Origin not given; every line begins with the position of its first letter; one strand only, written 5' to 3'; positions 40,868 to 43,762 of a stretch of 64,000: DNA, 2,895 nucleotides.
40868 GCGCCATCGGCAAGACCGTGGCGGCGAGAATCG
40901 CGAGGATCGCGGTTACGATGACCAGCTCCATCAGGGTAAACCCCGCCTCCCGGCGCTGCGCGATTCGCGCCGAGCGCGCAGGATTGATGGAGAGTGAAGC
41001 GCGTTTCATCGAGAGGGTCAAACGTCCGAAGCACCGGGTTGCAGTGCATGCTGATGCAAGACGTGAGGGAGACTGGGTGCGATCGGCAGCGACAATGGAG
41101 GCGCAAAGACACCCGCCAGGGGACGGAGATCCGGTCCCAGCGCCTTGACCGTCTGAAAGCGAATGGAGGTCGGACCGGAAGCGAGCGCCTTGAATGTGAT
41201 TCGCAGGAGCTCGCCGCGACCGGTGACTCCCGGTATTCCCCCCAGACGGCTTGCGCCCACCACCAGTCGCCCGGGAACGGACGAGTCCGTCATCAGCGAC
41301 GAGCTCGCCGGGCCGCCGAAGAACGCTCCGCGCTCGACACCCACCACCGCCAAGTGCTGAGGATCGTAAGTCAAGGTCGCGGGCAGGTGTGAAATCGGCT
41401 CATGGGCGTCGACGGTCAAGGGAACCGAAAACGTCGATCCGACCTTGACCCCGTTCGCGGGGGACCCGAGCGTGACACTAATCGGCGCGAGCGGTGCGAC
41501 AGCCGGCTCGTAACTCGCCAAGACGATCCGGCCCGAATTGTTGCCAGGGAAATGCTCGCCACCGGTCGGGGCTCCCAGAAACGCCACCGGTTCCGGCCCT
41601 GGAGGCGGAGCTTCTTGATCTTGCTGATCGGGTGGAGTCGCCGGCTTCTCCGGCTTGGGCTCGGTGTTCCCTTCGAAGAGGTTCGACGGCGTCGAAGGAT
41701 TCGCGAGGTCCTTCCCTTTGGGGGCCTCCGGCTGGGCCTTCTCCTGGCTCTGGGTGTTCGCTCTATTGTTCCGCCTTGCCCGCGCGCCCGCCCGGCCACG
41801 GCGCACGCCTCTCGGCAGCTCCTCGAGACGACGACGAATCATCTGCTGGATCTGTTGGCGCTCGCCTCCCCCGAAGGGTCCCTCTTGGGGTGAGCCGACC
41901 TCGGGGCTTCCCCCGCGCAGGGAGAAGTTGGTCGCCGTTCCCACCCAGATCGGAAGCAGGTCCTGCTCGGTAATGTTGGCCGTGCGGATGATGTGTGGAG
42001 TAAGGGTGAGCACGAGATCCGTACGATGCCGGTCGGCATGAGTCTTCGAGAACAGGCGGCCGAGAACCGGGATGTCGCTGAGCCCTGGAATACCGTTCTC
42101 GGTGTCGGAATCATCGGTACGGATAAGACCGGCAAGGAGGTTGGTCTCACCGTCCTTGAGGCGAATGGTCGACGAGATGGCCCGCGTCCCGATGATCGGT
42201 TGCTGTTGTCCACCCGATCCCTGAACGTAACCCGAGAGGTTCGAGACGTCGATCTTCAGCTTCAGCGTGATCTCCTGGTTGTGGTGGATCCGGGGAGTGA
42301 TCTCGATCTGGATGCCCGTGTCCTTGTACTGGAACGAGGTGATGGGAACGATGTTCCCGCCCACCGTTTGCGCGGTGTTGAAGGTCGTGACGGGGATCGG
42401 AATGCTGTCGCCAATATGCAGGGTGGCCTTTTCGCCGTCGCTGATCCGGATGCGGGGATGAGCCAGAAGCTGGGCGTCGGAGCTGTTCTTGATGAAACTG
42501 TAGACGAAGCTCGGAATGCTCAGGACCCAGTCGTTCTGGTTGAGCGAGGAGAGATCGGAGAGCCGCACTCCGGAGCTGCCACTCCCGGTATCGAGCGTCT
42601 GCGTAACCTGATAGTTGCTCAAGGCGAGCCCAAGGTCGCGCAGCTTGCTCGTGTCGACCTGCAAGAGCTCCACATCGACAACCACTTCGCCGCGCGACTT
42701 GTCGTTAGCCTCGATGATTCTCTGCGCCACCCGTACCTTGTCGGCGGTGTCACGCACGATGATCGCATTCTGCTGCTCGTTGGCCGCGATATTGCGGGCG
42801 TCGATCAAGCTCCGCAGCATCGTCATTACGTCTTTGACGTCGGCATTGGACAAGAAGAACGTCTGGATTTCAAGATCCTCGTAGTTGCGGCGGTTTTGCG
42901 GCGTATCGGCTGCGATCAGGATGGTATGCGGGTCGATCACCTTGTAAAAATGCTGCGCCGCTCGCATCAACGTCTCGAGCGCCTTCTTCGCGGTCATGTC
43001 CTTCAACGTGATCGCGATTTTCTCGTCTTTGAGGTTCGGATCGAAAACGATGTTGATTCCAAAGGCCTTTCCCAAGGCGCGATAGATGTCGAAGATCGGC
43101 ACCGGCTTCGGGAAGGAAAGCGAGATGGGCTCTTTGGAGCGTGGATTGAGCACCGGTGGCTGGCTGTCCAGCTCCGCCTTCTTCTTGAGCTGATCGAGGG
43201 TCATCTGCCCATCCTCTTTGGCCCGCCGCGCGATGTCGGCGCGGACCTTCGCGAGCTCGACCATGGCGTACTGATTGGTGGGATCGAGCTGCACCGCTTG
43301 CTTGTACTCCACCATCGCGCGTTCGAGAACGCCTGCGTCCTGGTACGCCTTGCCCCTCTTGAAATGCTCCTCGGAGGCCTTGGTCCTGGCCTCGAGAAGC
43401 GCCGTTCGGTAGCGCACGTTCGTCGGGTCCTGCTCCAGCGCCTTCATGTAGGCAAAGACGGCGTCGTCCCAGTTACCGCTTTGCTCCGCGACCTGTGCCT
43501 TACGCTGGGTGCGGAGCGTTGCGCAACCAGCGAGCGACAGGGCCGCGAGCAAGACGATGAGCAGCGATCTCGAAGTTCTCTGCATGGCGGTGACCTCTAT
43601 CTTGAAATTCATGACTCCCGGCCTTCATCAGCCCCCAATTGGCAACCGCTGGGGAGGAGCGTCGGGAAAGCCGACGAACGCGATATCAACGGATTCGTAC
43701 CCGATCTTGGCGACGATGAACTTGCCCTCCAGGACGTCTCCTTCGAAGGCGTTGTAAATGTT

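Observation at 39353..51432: ECF-sigma-headed 12-kb operon encoding a hybrid T2SS / type IV filament machine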

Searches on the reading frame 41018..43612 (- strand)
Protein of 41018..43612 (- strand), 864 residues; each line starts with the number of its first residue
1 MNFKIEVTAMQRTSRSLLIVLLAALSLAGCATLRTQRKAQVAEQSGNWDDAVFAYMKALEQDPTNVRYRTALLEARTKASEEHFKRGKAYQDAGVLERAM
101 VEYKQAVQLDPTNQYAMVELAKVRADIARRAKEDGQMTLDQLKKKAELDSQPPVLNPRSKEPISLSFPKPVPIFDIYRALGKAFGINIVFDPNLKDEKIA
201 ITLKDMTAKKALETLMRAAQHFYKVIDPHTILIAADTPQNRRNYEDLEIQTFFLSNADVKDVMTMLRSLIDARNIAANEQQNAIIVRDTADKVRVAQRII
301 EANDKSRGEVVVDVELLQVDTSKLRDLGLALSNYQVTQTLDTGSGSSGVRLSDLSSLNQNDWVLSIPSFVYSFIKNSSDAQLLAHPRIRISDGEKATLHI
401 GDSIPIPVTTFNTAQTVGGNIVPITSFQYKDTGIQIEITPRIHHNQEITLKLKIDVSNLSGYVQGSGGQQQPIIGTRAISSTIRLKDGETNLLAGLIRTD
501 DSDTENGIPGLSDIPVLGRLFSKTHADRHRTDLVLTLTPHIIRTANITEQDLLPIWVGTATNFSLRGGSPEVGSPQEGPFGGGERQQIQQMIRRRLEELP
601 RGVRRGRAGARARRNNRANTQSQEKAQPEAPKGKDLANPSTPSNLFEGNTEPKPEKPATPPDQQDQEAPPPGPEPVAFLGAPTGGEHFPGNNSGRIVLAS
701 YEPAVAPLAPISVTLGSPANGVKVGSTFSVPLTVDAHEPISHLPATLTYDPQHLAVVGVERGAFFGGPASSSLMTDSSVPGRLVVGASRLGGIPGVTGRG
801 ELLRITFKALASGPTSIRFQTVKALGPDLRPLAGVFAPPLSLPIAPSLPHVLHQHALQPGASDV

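Call 4: search_protein_families(library=pfam, max_evalue=0.01, proteins=[window:41018-43612:-])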
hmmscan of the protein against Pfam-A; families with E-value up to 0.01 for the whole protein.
window:41018-43612:- (864 aa): 12 families
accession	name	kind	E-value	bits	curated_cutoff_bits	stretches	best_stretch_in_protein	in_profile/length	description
PF00263.26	Secretin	-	8.5e-45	152.8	27.5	1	375-543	3-169/169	Bacterial type II and III secretion system protein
PF00963.24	Cohesin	-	2.2e-11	44.6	24.1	1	713-825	3-120/139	Cohesin domain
PF03958.22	Secretin_N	-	2.6e-10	40.8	28.2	1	250-307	2-67/69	Bacterial type II/III secretion system short domain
PF13414.12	TPR_11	-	3.5e-10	39.9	26.8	1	87-123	1-37/42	TPR repeat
PF07719.23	TPR_2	-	3.8e-10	39.5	27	2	37-65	6-34/34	Tetratricopeptide repeat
PF00515.34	TPR_1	-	1.4e-08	34.6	27.8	1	37-65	6-34/34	Tetratricopeptide repeat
PF13428.12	TPR_14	-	1.2e-07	32.1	23.5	1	38-74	7-43/44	Tetratricopeptide repeat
PF13181.12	TPR_8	-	3.8e-06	27.1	25.7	0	84-113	5-34/34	Tetratricopeptide repeat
PF16344.10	FecR_C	-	4.9e-05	23.7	24.4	1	172-233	8-70/70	FecR, C-terminal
PF13431.12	TPR_17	-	5.5e-05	23.6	24.4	0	54-72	1-19/34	Tetratricopeptide repeat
PF14559.12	TPR_19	-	0.00028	21.6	25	0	93-146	4-55/68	Tetratricopeptide repeat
PF24575.1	TPR_Slam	-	0.0067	17.3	35.2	0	38-72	53-87/104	Surface lipoprotein assembly modifier, N-terminal TPR repeats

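Call 8: search_protein_families(library=ncbifam, max_evalue=0.01, proteins=[window:41018-43612:-])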
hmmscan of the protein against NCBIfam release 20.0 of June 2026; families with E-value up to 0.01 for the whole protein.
window:41018-43612:- (864 aa): 17 families
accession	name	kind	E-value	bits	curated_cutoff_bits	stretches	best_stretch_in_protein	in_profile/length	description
TIGR02517.1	type_II_gspD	equivalog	2.2e-53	181.7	351.35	2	368-545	418-593/600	type II secretion system secretin GspD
TIGR02515.1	IV_pilus_PilQ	subfamily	4.6e-39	134.6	284.35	2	374-542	268-427/428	type IV pilus secretin PilQ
TIGR02519.1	pilus_MshL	equivalog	4.3e-29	101.4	250.2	1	278-542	4-290/290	pilus (MSHA type) biogenesis protein MshL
NF010083.0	PRK13568.1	equivalog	7.6e-29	100.7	554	1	156-543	21-418/419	DNA uptake porin HofQ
TIGR02516.1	type_III_yscC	equivalog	3.2e-28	98.5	238.45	1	272-543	198-462/463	type III secretion system outer membrane ring subunit SctC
NF007851.2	PRK10560.1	exception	7.5e-22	77.7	598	1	170-544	30-411/412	DNA uptake porin HofQ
NF011873.0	PRK15346.1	equivalog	3.1e-20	72.3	524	1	269-529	232-481/499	EscC/YscC/HrcC family type III secretion system outer membrane ring protein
NF042912.1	Amuc_1098_fam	equivalog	2.9e-16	58.7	750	1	425-542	657-796/805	Amuc_1098 family type IV pilus outer membrane protein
NF040658.1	Myxo_OME_TraC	equivalog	3.2e-12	45.9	500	1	10-125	11-127/602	outer membrane exchange accessory lipoprotein TraC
TIGR02520.1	pilus_B_mal_scr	equivalog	1.7e-05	23.6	287.65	1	432-539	403-511/513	PilN family type IVB pilus formation outer membrane protein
NF033758.1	gliding_GltE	equivalog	9.3e-05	21.6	225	1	71-144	281-350/411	adventurous gliding motility TPR repeat lipoprotein GltE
NF053607.1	CHU_0125_OmpA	equivalog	0.00014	20.5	620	0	17-66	6-53/639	CHU_0125 family OmpA-like outer membrane integrity protein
TIGR02917.1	PEP_TPR_lipo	equivalog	0.00028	18.9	312.2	0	78-123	54-168/899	XrtA/PEP-CTERM system TPR-repeat protein PrsT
NF033762.1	social_mot_Tgl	equivalog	0.00048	19.5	225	0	76-121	27-72/252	social motility TPR repeat lipoprotein Tgl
TIGR02521.1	type_IV_pilW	equivalog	0.0024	17.4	154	1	20-114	2-99/234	type IV pilus biogenesis/stability protein PilW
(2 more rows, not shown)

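Call 11: find_homologous_proteins(query=window:41018-43612:-, max_evalue=1e-10)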
Query window:41018-43612:- (864 aa): 3354 proteins with E <= 1e-10 among 8000 candidates; the best 120 are listed.
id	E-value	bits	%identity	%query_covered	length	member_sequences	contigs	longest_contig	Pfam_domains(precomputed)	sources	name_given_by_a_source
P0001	0.0e+0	1919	100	100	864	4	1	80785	PF13414.13,PF00963.25,PF00515.35,PF03958.23,PF00263.27,PF13428.13,PF13181.13,PF07719.24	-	-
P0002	1.2e-291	988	57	93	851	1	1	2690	PF13414.13,PF00963.25,PF00515.35,PF03958.23,PF00263.27,PF07719.24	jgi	jgi:general secretion pathway protein D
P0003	3.0e-291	987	56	97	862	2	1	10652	PF03958.23,PF00263.27,PF07719.24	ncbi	-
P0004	5.3e-291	986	56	97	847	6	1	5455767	PF13414.13,PF03958.23,PF00263.27,PF07719.24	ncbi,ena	-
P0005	1.9e-290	984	66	67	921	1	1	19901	PF13414.13,PF03958.23,PF00263.27,PF07719.24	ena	-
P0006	3.7e-289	980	56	96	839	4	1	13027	PF13414.13,PF03958.23,PF00263.27,PF07719.24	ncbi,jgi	ncbi:MAG TPA: secretin N-terminal domain-containing protein [Thermoanaerobaculia bacterium]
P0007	1.4e-288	978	65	69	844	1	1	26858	PF03958.23,PF00263.27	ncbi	-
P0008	1.5e-288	978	65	69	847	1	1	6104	PF13414.13,PF03958.23,PF00263.27,PF07719.24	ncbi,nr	ncbi:MAG TPA: secretin N-terminal domain-containing protein [Thermoanaerobaculia bacterium]|nr:secre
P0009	5.3e-288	976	55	94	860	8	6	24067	PF03958.23,PF00263.27,PF07719.24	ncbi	-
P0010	1.4e-287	975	66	67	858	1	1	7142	PF13414.13,PF03958.23,PF00263.27,PF07719.24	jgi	-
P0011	1.7e-287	975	56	94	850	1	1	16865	PF13414.13,PF03958.23,PF00263.27,PF07719.24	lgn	-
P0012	1.1e-285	969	55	97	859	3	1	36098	PF03958.23,PF00263.27,PF07719.24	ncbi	-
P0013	1.1e-285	969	57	91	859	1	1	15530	PF00963.25,PF03958.23,PF00263.27,PF07719.24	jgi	jgi:general secretion pathway protein D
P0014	3.2e-284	964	49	14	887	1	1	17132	PF13414.13,PF00515.35,PF03958.23,PF00263.27,PF07719.24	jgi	-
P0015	3.2e-284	964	55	96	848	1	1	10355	PF13414.13,PF00515.35,PF03958.23,PF00263.27,PF07719.24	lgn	-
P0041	2.1e-280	951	55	94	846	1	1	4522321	PF13414.13,PF00963.25,PF03958.23,PF00263.27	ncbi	ncbi:MAG: cohesin domain-containing protein [Thermoanaerobaculia bacterium]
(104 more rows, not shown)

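Call 12: find_encoding_contigs(protein=P0004, flank=10000, max_places=2)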
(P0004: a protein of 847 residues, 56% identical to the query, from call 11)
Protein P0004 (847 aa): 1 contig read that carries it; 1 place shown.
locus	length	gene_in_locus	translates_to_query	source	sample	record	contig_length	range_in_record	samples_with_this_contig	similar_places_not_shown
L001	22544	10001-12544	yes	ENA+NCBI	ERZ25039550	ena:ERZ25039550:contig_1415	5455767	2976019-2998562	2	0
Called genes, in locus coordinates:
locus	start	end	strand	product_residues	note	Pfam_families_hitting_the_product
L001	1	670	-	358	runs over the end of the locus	PF02606:LpxK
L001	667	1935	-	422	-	PF04413:Glycos_transf_N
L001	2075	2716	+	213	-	PF07638:Sigma70_ECF, PF04542:Sigma70_r2, PF08281:Sigma70_r4_2, PF04545:Sigma70_r4 (weak)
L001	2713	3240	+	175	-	-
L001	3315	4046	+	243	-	PF03958:Secretin_N (weak)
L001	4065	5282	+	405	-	PF00482:T2SSF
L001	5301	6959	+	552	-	PF05157:MshEN, PF00437:T2SSE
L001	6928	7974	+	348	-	-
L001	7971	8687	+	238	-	PF05137:PilN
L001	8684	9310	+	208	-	-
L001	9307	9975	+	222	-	-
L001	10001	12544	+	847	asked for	PF07719:TPR_2 (faint), PF13414:TPR_11 (faint), PF03958:Secretin_N, PF00263:Secretin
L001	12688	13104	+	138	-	-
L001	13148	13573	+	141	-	PF07963:N_methyl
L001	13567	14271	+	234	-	-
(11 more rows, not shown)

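Call 13: find_encoding_contigs(protein=P0041, flank=10000, max_places=2)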
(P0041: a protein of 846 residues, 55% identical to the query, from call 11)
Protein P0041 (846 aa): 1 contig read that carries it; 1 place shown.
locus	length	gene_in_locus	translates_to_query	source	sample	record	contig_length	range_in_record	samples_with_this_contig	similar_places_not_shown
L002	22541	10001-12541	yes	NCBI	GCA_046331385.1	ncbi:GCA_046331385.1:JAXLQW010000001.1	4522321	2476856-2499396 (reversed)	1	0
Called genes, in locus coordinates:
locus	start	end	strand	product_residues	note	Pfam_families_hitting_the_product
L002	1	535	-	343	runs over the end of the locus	PF02606:LpxK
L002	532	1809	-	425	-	PF04413:Glycos_transf_N, PF00534:Glycos_transf_1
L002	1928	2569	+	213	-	PF07638:Sigma70_ECF, PF04542:Sigma70_r2, PF08281:Sigma70_r4_2, PF04545:Sigma70_r4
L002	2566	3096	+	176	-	-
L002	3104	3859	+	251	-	PF03958:Secretin_N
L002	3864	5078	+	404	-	PF00482:T2SSF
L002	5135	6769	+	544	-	PF05157:MshEN, PF00437:T2SSE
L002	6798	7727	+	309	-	-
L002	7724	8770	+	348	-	-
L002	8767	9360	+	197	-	-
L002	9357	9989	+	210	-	-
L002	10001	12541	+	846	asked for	PF13414:TPR_11 (faint), PF03958:Secretin_N, PF00263:Secretin, PF00963:Cohesin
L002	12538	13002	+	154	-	-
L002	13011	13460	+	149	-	PF07963:N_methyl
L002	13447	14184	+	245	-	-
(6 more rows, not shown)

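Call 16: find_encoding_contigs(protein=P0001, flank=10000, max_places=3)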
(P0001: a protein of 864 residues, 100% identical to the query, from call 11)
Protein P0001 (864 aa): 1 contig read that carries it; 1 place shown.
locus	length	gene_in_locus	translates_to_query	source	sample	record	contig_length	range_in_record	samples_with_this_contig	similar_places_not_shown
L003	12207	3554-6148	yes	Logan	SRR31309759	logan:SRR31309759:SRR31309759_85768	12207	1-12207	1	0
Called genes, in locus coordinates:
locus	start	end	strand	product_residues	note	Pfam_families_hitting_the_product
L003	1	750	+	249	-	?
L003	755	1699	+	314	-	-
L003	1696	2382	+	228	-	-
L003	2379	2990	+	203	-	-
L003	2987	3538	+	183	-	-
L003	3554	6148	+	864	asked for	PF00515:TPR_1 (faint), PF07719:TPR_2 (faint), PF13181:TPR_8 (faint), PF13414:TPR_11 (faint), PF13428:TPR_14 (faint), PF03958:Secretin_N, PF00263:Secretin, PF00963:Cohesin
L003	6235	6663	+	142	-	-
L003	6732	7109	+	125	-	-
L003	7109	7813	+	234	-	-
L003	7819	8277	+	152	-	PF00692:dUTPase, PF22769:DCD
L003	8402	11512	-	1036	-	PF13620:CarboxypepD_reg, PF13715:CarbopepD_reg_2 (weak), PF25183:OMP_b-brl_4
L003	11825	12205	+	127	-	?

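Call 39: search_solved_structures(query=window:41018-43612:-, max_evalue=0.001)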
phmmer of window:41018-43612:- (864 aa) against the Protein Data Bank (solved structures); distinct sequences matched with E-value up to 0.001: 39.
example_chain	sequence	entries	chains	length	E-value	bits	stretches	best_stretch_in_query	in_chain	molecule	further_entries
5wln_G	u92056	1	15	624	3.3e-21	78.8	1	275-544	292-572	Type II secretion system protein D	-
8odn_A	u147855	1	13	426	3.4e-19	72.1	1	372-544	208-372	RcpA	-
5wq8_A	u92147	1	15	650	5.7e-19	71.4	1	352-545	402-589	Type II secretion system protein D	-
8jvb_A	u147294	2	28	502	6.3e-19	71.2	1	370-547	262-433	Type II and III secretion system protein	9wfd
9k8v_A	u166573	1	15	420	1.1e-18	70.4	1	357-545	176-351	General secretion pathway protein D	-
6i1y_A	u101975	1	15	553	2.4e-18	69.3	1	356-545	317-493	General secretion pathway protein GspD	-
5w68_A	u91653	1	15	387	3.2e-18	68.9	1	371-545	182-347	Putative type II secretion protein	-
5wq9_A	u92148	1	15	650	3.3e-18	68.9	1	352-545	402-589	Type II secretion system protein D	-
6i1x_A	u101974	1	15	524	3.9e-17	65.3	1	275-547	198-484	Type II secretion system protein D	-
5zdh_A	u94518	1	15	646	8e-17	64.3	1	371-545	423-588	Type II secretion system protein D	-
6hcg_A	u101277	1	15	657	1.8e-16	63.1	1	275-545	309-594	Type II secretion system protein D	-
5wq7_A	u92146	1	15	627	3.2e-16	62.3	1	376-547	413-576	Putative type II secretion system protein D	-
3jc8_Qa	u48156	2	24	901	5.2e-15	58.3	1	372-547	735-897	PilQ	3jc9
4av2_A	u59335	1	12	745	9e-15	57.5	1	126-546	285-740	TYPE IV PILUS BIOGENESIS AND COMPETENCE PROTEIN PILQ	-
6w6m_A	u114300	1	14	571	1e-14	57.3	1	370-542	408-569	Type IV pilus secretin PilQ family protein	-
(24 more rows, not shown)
